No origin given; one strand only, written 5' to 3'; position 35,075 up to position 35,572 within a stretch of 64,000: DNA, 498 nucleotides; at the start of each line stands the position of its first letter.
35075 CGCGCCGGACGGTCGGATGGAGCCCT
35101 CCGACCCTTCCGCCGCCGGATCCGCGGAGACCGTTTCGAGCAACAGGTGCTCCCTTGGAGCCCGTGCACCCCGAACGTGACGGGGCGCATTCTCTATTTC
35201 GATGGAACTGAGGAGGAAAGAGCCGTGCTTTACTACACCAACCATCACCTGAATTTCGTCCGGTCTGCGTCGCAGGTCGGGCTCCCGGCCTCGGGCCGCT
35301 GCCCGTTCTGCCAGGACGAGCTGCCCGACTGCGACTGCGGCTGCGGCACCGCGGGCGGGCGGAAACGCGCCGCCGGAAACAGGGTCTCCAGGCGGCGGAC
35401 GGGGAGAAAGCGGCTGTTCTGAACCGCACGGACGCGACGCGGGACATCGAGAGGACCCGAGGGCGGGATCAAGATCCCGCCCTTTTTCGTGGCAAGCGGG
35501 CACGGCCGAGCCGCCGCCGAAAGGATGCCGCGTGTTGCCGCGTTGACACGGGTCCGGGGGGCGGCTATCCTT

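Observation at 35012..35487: Orphan transcription unit: consensus promoter, roughly 180-nt structured leader, 65-codon Cys-rich ORF and canonical terminator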

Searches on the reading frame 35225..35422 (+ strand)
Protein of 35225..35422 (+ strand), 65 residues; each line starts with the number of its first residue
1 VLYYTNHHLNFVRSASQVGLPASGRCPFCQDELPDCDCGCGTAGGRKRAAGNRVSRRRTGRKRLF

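Call 10: find_encoding_contigs(protein=window:35225-35422:+, flank=10000, max_places=10)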
Protein window:35225-35422:+ (65 aa): 1 contig read that carries it; 1 place shown.
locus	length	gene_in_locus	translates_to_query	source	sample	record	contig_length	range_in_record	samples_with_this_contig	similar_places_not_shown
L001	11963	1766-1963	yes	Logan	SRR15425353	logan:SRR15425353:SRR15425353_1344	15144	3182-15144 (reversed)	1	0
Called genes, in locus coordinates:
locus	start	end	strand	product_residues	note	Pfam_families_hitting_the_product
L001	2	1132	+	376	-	?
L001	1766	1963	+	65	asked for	-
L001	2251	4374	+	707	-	PF00614:PLDc (weak), PF13091:PLDc_2, PF09335:VTT_dom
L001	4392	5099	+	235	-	PF03372:Exo_endo_phos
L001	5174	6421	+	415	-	PF07690:MFS_1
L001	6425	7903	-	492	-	PF07690:MFS_1, PF12832:MFS_1_like (faint)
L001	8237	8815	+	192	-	PF00027:cNMP_binding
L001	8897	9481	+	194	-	PF04299:FMN_bind_2 (weak), PF01243:PNPOx_N, PF12900:Pyridox_ox_2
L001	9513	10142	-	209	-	PF01966:HD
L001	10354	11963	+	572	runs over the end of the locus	PF00498:FHA, PF16697:Yop-YscD_cpl, PF01590:GAF (weak), PF13185:GAF_2 (weak), PF13492:GAF_3, PF02518:HATPase_c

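Call 11: find_homologous_proteins(query=window:35225-35419:+, max_evalue=1)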
Query seq(65 aa) (65 aa): 3 proteins with E <= 1 among 3 candidates.
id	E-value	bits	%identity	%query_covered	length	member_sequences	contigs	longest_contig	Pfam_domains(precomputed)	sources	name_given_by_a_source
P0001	9.2e-36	138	94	100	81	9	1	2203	-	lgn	-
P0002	1.5e-29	119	80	100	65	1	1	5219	-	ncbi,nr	ncbi:MAG: hypothetical protein K9M82_13575 [Deltaproteobacteria bacterium]|nr:hypothetical protein [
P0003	1.3e-20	90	65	100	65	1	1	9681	-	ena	-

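Call 13: find_encoding_contigs(protein=P0001, flank=10000)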
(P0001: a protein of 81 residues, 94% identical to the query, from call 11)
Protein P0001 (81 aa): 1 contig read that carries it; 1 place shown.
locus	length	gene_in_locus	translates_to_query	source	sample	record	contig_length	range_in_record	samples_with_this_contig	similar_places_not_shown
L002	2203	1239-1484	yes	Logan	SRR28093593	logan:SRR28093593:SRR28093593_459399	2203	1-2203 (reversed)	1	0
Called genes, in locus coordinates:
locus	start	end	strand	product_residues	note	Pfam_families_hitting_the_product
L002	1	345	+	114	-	?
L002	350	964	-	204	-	PF01596:Methyltransf_3, PF01135:PCMT (weak), PF13649:Methyltransf_25, PF13847:Methyltransf_31 (weak), PF08241:Methyltransf_11, PF13578:Methyltransf_24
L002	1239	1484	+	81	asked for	-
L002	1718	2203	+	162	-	?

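Call 14: find_encoding_contigs(protein=P0002, flank=10000)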
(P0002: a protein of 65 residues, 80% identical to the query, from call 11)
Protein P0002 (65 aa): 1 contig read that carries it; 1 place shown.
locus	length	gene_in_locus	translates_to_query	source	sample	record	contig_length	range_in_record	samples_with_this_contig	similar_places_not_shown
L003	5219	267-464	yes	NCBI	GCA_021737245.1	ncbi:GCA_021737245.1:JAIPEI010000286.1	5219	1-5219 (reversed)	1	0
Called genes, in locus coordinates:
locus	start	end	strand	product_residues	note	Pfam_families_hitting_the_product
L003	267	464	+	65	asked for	-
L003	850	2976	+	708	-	PF00614:PLDc (weak), PF13091:PLDc_2, PF09335:VTT_dom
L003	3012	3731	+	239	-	PF03372:Exo_endo_phos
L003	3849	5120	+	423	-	PF07690:MFS_1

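Call 15: find_encoding_contigs(protein=P0003, flank=10000)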
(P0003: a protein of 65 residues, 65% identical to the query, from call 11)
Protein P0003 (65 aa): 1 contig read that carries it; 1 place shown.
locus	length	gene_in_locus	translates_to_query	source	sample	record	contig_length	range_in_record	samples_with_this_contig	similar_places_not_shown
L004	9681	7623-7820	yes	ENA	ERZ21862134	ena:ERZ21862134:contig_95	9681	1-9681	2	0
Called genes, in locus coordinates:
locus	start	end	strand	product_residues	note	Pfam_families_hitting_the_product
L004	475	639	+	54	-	-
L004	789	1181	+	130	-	-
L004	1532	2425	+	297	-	PF14690:Zn_ribbon_ISL3, PF13542:HTH_Tnp_ISL3, PF01610:DDE_Tnp_ISL3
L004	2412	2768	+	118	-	PF01610:DDE_Tnp_ISL3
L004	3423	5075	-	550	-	PF03781:FGE-sulfatase, PF12796:Ank_2, PF13637:Ank_4, PF00023:Ank (weak), PF12796:Ank_2, PF13857:Ank_5 (weak), PF12796:Ank_2, PF00023:Ank (weak), +7 more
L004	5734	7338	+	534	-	PF00514:Arm (faint), PF03130:HEAT_PBS (faint), PF13646:HEAT_2, PF02985:HEAT (faint), PF13646:HEAT_2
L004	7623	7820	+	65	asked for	-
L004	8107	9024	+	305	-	-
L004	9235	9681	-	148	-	?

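Call 18: find_related_loci(query=A2, collection=genome_contigs, flank=4000)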
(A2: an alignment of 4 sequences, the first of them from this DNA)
Query A2 (65 aa) in genome_contigs; peptide patterns used: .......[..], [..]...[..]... (x = any residue, [..] = any of these).
26 stretches matched a pattern; 4 encode a relative of the query (tblastn E <= 1e-3); 4 distinct loci.
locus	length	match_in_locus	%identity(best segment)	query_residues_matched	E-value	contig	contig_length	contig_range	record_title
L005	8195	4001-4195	92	1-65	2e-39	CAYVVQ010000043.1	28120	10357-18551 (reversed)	MAG TPA_asm: uncultured Desulfobacterales bacterium isolate binchicken_co8_385 genome assembly, contig: NODE_2296_length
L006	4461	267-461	78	1-65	4e-33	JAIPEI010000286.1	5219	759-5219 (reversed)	MAG: Deltaproteobacteria bacterium isolate Tobar14m-G17 Tobar14m-C9675, whole genome shotgun sequence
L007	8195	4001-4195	66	1-65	3e-28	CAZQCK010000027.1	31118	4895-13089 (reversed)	MAG TPA_asm: uncultured Desulfobacterales bacterium isolate SRP141376_co1_390 genome assembly, contig: NODE_3370_length_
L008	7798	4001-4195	63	1-65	1e-20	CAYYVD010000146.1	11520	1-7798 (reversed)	MAG TPA_asm: uncultured Desulfobacterales bacterium isolate SRP141376_co2_252 genome assembly, contig: NODE_10770_length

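Call 19: find_related_loci(query=A2, collection=metagenome_contigs, flank=4000)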
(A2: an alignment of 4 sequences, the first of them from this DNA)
Query A2 (65 aa) in metagenome_contigs; peptide patterns used: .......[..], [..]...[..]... (x = any residue, [..] = any of these).
46 stretches matched a pattern; 2 encode a relative of the query (tblastn E <= 1e-3); 2 distinct loci.
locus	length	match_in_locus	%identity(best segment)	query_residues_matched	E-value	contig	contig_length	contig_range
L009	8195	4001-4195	92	1-65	2e-39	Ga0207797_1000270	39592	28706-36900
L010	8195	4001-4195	58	1-65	3e-23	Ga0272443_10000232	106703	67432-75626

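Call 30: search_protein_representatives(alignment_id=A3)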
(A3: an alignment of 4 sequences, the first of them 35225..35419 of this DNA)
Query: 4 sequences, 65 profile positions. Proteins with E-value up to 0.001 (for the whole library): 11; up to 1e-10: 2; up to 1e-30: 0. The best 11 are listed.
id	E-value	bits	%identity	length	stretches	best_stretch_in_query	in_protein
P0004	5.9e-26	106.6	-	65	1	1-65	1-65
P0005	5.1e-14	68.4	-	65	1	1-63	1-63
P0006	2.4e-06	43.8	-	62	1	1-43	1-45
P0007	4.0e-06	43.1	-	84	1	5-42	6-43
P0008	4.5e-06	42.9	-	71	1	1-42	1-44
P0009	6.9e-06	42.4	-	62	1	3-51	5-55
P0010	1.2e-05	41.6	-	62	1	1-42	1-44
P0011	3.7e-05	40.0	-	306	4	23-45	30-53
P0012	4.7e-05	39.7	-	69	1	21-43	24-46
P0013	6.4e-05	39.3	-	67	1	19-51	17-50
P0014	1.1e-04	38.5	-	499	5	23-45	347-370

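Call 32: search_protein_families(library=pfam, proteins=[window:35225-35419:+, P0005, P0006, P0008, P0009, P0012, P0013], max_evalue=1)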
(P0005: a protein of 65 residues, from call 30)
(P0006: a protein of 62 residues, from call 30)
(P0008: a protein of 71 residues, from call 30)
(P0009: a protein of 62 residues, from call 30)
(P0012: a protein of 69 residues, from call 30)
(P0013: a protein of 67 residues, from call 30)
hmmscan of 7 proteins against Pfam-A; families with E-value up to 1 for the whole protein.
window:35225-35419:+ (65 aa): 2 families
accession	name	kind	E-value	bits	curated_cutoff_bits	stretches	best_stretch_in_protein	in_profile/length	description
PF17034.11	zinc_ribbon_16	-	0.039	14.6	27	1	16-57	31-70/125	Zinc-ribbon like family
PF23146.2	Zf_IFT144_1st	-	0.086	13.2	27.5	1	24-38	5-19/25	IFT144, first zinc finger domain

P0005 (65 aa): 2 families
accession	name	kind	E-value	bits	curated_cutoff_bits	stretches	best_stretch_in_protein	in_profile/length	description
PF23146.2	Zf_IFT144_1st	-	0.05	13.9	27.5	1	21-37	2-18/25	IFT144, first zinc finger domain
PF24333.1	DUF7501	-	0.089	13.4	27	1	21-39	8-26/58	Family of unknown function (DUF7501)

P0006 (62 aa): 3 families
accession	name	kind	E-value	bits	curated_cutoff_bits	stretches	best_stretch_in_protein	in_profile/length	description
PF24333.1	DUF7501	-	0.023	15.3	27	1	23-51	8-33/58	Family of unknown function (DUF7501)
PF03966.22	Trm112p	-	0.1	13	22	1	19-36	1-18/40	Trm112p-like protein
PF23146.2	Zf_IFT144_1st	-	0.1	12.9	27.5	1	24-38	3-17/25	IFT144, first zinc finger domain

P0008 (71 aa): 3 families
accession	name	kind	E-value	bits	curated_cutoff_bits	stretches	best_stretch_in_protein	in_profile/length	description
PF23146.2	Zf_IFT144_1st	-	0.00093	19.5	27.5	1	24-39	3-18/25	IFT144, first zinc finger domain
PF22400.1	DUF6980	-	0.062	14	27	1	2-38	29-65/99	Domain of unknown function (DUF6980)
PF24333.1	DUF7501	-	0.13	12.9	27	1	23-42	8-27/58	Family of unknown function (DUF7501)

P0009 (62 aa): 3 families
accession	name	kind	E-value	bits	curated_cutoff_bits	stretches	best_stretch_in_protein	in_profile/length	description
PF23146.2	Zf_IFT144_1st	-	0.0056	17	27.5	1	27-41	4-18/25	IFT144, first zinc finger domain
PF17034.11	zinc_ribbon_16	-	0.058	14.1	27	1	26-50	37-61/125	Zinc-ribbon like family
PF24333.1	DUF7501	-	0.071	13.7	27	1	25-39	8-22/58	Family of unknown function (DUF7501)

P0012 (69 aa): 1 family
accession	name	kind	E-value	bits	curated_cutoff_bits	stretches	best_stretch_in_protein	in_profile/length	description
PF23146.2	Zf_IFT144_1st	-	0.00052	20.3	27.5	1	28-40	6-18/25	IFT144, first zinc finger domain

P0013 (67 aa): 2 families
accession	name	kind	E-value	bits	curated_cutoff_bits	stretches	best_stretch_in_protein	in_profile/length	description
PF22400.1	DUF6980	-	0.021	15.5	27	1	7-35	37-65/99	Domain of unknown function (DUF6980)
PF23146.2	Zf_IFT144_1st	-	0.075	13.4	27.5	1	25-36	7-18/25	IFT144, first zinc finger domain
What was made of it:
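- Closest known: Small Cys4 zinc-ribbon or zinc-knuckle proteins. Different: All Pfam matches fall below the curated cut-offs (13-20 bits against 22-27.5; call 32).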

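Call 33: search_protein_families(library=ncbifam, proteins=[window:35225-35419:+, P0005, P0006, P0008, P0009, P0012, P0013], max_evalue=1)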
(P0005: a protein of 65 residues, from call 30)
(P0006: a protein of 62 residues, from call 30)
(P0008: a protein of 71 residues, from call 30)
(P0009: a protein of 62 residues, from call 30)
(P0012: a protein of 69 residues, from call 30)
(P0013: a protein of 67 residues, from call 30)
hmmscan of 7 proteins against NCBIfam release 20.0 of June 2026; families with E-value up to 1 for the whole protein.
window:35225-35419:+ (65 aa): 0 families

P0005 (65 aa): 0 families

P0006 (62 aa): 0 families

P0008 (71 aa): 0 families

P0009 (62 aa): 0 families

P0012 (69 aa): 0 families

P0013 (67 aa): 0 families

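Call 34: find_encoding_contigs(protein=P0005, flank=5000, max_places=4)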
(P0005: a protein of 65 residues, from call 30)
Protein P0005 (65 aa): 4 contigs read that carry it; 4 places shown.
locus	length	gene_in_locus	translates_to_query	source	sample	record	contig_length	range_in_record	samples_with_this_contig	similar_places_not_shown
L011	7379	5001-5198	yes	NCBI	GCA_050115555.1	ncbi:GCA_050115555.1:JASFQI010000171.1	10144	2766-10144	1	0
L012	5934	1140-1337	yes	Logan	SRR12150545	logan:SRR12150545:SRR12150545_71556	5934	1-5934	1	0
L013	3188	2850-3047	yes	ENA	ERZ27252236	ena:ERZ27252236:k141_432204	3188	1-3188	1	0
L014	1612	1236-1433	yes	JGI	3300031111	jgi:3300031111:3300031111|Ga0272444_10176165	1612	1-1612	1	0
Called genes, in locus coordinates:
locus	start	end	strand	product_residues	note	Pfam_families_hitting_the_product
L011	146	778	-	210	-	PF01810:LysE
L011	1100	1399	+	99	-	-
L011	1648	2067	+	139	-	PF11969:DcpS_C, PF01230:HIT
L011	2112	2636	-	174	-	PF01844:HNH, PF13395:HNH_4 (faint), PF14279:HNH_5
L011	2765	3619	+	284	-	PF00561:Abhydrolase_1 (weak), PF12146:Hydrolase_4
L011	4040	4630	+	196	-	PF02525:Flavodoxin_2, PF03358:FMN_red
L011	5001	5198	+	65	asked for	-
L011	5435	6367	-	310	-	PF08331:QueG_DUF1730, PF12838:Fer4_7 (weak), PF13484:Fer4_16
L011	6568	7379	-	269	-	PF00557:Peptidase_M24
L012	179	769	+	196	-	PF02525:Flavodoxin_2, PF03358:FMN_red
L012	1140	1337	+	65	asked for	-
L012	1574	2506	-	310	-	PF08331:QueG_DUF1730, PF12838:Fer4_7 (weak), PF13484:Fer4_16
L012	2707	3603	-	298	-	PF02810:SEC-C, PF00557:Peptidase_M24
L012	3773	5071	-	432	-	PF07690:MFS_1, PF13000:Acatn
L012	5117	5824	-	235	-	-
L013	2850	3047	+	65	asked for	-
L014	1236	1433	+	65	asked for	-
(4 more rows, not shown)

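Call 37: find_homologous_proteins(query=A5, max_evalue=0.01)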
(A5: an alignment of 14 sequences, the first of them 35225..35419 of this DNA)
Query A5 (14 sequences) (65 aa, profile of the alignment): 21 proteins with E <= 0.01 among 244 candidates.
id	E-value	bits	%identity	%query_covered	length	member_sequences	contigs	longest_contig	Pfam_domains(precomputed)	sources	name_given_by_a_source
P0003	2.3e-24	103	65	100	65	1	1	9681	-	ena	-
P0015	2.4e-24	103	65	100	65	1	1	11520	-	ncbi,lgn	-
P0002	1.7e-23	100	80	100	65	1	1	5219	-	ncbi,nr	ncbi:MAG: hypothetical protein K9M82_13575 [Deltaproteobacteria bacterium]|nr:hypothetical protein [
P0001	3.9e-21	92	94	100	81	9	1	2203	-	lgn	-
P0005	1.0e-20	91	57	65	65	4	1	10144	-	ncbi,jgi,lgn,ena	ncbi:MAG: hypothetical protein PVG49_13730 [Desulfobacteraceae bacterium]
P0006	8.9e-20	88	44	63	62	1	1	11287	-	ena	-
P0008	1.2e-19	88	44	63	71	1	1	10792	-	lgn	-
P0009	5.2e-19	85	41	72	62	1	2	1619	-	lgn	-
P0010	2.7e-18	83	47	63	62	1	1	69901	-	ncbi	-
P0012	1.8e-16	77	67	32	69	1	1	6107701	-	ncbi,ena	-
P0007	2.7e-16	77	32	89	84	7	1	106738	-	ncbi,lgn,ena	-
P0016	5.0e-16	76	42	69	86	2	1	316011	-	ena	-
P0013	1.2e-15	75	46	52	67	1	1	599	-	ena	-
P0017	6.7e-14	69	44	69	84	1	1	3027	-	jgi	jgi:hypothetical protein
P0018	9.0e-14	69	71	32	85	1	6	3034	-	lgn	-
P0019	1.5e-13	68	37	58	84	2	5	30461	-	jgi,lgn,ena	-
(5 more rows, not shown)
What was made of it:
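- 35225..35422 (+): Coding sequence of the 65-aa Cys-rich basic protein (GTG start, TGA stop). Family members found in calls 11, 30 and 37.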

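Call 38: find_encoding_contigs(protein=P0010, flank=4000, max_places=2)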
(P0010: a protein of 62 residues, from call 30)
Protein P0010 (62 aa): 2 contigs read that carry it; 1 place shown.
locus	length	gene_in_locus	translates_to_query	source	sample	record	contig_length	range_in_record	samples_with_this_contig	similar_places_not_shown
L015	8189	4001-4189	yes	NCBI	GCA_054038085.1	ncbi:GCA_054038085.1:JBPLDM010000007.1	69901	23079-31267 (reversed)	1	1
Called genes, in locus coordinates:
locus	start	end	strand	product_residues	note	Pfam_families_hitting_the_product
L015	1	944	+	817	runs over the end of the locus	PF02190:LON_substr_bdg, PF00004:AAA, PF07728:AAA_5 (weak), PF22667:Lon_lid, PF05362:Lon_C, PF13541:ChlI (weak)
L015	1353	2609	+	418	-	PF00657:Lipase_GDSL, PF13472:Lipase_GDSL_2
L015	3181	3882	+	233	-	PF02965:Met_synt_B12 (weak)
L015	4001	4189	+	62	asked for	-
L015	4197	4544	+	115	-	-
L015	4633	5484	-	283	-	PF00528:BPD_transp_1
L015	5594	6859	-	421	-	PF00005:ABC_tran, PF13304:AAA_21 (faint), PF00571:CBS (faint)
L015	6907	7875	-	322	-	PF04069:OpuAC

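Call 39: find_encoding_contigs(protein=P0006, flank=4000, max_places=2)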
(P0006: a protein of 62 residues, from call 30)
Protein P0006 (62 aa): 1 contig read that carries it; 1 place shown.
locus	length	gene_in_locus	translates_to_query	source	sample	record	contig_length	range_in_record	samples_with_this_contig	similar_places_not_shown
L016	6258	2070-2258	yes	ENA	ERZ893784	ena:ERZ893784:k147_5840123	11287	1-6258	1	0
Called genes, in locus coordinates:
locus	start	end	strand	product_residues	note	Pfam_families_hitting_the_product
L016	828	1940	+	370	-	PF05222:AlaDh_PNT_N, PF01262:AlaDh_PNT_C, PF02826:2-Hacid_dh_C (weak)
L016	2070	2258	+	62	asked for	-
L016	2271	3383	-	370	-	PF02746:MR_MLE_N, PF13378:MR_MLE_C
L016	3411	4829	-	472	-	PF06253:MTTB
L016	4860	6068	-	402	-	PF07992:Pyr_redox_2 (weak), PF00070:Pyr_redox (faint), PF01266:DAO, PF13450:NAD_binding_8 (weak)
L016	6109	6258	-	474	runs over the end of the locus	PF06253:MTTB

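Call 40: find_encoding_contigs(protein=P0008, flank=4000, max_places=2)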
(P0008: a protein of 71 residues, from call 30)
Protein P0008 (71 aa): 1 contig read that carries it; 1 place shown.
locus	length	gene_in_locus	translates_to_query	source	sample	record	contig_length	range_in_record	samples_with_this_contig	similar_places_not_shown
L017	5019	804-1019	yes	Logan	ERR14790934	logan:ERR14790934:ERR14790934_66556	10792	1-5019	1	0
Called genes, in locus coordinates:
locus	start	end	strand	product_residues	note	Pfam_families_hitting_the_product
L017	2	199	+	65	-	?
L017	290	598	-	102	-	PF02597:ThiS (weak)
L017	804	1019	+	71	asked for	-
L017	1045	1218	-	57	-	-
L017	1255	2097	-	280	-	PF00561:Abhydrolase_1, PF12146:Hydrolase_4, PF12697:Abhydrolase_6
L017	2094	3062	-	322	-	PF04069:OpuAC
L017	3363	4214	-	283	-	PF00528:BPD_transp_1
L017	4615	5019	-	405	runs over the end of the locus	PF00005:ABC_tran, PF13304:AAA_21 (faint), PF00571:CBS (faint)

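Call 41: find_encoding_contigs(protein=P0012, flank=4000, max_places=2)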
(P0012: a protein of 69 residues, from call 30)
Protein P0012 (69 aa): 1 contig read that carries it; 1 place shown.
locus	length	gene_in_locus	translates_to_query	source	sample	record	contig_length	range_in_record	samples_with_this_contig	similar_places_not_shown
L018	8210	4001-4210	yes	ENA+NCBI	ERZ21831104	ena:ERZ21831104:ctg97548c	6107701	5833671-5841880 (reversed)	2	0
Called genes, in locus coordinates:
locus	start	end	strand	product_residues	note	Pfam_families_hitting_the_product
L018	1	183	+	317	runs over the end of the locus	PF00482:T2SSF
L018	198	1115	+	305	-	PF00482:T2SSF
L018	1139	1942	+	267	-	PF13432:TPR_16 (weak), PF13424:TPR_12 (weak), PF14559:TPR_19 (weak), PF00515:TPR_1 (weak), PF07719:TPR_2 (weak), PF13414:TPR_11 (weak), PF13432:TPR_16 (weak), PF00515:TPR_1 (weak), +7 more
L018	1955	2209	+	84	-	-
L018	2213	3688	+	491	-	PF13400:Tad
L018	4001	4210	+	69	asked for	-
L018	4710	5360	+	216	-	-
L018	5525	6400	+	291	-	-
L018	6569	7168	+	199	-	-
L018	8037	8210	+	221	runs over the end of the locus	-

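Call 60: search_solved_structures(query=A9, max_evalue=10)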
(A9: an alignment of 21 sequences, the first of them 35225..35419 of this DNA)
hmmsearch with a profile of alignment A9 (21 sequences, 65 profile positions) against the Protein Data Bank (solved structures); distinct sequences matched with E-value up to 10: 9.
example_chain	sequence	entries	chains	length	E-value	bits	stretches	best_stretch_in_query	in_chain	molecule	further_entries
3c1r_A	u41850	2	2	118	0.3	14.1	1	15-35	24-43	Glutaredoxin-1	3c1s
6mws_A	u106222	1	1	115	0.32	14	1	15-35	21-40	Glutaredoxin-1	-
3hdc_A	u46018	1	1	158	0.56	13.2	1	25-37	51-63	Thioredoxin family protein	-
2ct2_A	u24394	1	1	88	0.73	12.8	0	6-31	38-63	Tripartite motif protein 32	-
3d4m_A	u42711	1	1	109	0.97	12.4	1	21-34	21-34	Glutaredoxin-2, mitochondrial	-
9lvj_A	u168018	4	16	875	1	12.4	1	19-37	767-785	GATOR2 complex protein MIOS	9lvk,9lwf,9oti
7uhy_A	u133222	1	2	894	1.1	12.3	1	19-37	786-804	GATOR complex protein MIOS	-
3ctf_A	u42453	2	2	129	1.2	12.2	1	21-34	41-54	Glutaredoxin-2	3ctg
5dka_A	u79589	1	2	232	5.3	10.1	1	20-35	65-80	E3 ubiquitin-protein ligase RNF125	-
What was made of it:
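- Closest known: Small Cys4 zinc-ribbon or zinc-knuckle proteins. Different: CP[FY]C is also the glutaredoxin active-site motif, but there is no thioredoxin fold; the PDB matches are only E = 0.3-1.2 (call 60).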

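Call 64: predict_structure(alignment_id=A9)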
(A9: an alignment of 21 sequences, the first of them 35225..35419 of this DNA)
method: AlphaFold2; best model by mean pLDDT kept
length: 65 residues; sequences in the alignment: 21
mean_pLDDT: 54.8   pTM: 0.20
mean pLDDT of the five models: 54.8, 53.2, 52.3, 49.9, 48.9
residues with pLDDT >= 90: 0; 70-90: 0; 50-70: 49; < 50: 16
segments of 3 or more residues with pLDDT < 50: 48-56
pLDDT, mean of each block of 10 residues (from residue 1): 56 53 59 61 50 50 54
secondary structure, 60 per line:
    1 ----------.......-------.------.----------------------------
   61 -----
elements in order: H11-17
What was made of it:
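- The AlphaFold model is uninformative (pLDDT 55; call 64), so the metal-binding fold is inferred from the Cys pattern alone.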

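Call 75: search_protein_families(library=phrogs, proteins=[window:35225-35419:+, P0005, P0008, P0016], max_evalue=0.1)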
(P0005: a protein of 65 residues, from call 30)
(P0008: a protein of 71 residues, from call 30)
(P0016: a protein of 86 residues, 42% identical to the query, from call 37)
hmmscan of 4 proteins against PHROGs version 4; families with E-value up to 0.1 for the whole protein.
window:35225-35419:+ (65 aa): 0 families

P0005 (65 aa): 3 families
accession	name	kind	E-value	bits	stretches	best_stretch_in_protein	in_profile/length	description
phrog_37734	-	unknown function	0.00065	20.6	1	24-42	22-40/41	-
phrog_7051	-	unknown function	0.049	14.2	1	19-33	7-21/37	-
phrog_33780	-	unknown function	0.06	14.9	1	20-32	56-68/71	-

P0008 (71 aa): 2 families
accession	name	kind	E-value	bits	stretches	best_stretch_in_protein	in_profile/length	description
phrog_37734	-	unknown function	0.0063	17.4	1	26-45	22-41/41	-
phrog_15888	-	unknown function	0.067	14.3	1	16-49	35-68/127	-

P0016 (86 aa): 1 family
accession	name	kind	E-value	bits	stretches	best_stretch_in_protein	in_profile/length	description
phrog_37734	-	unknown function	0.019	15.9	1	28-44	23-39/41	-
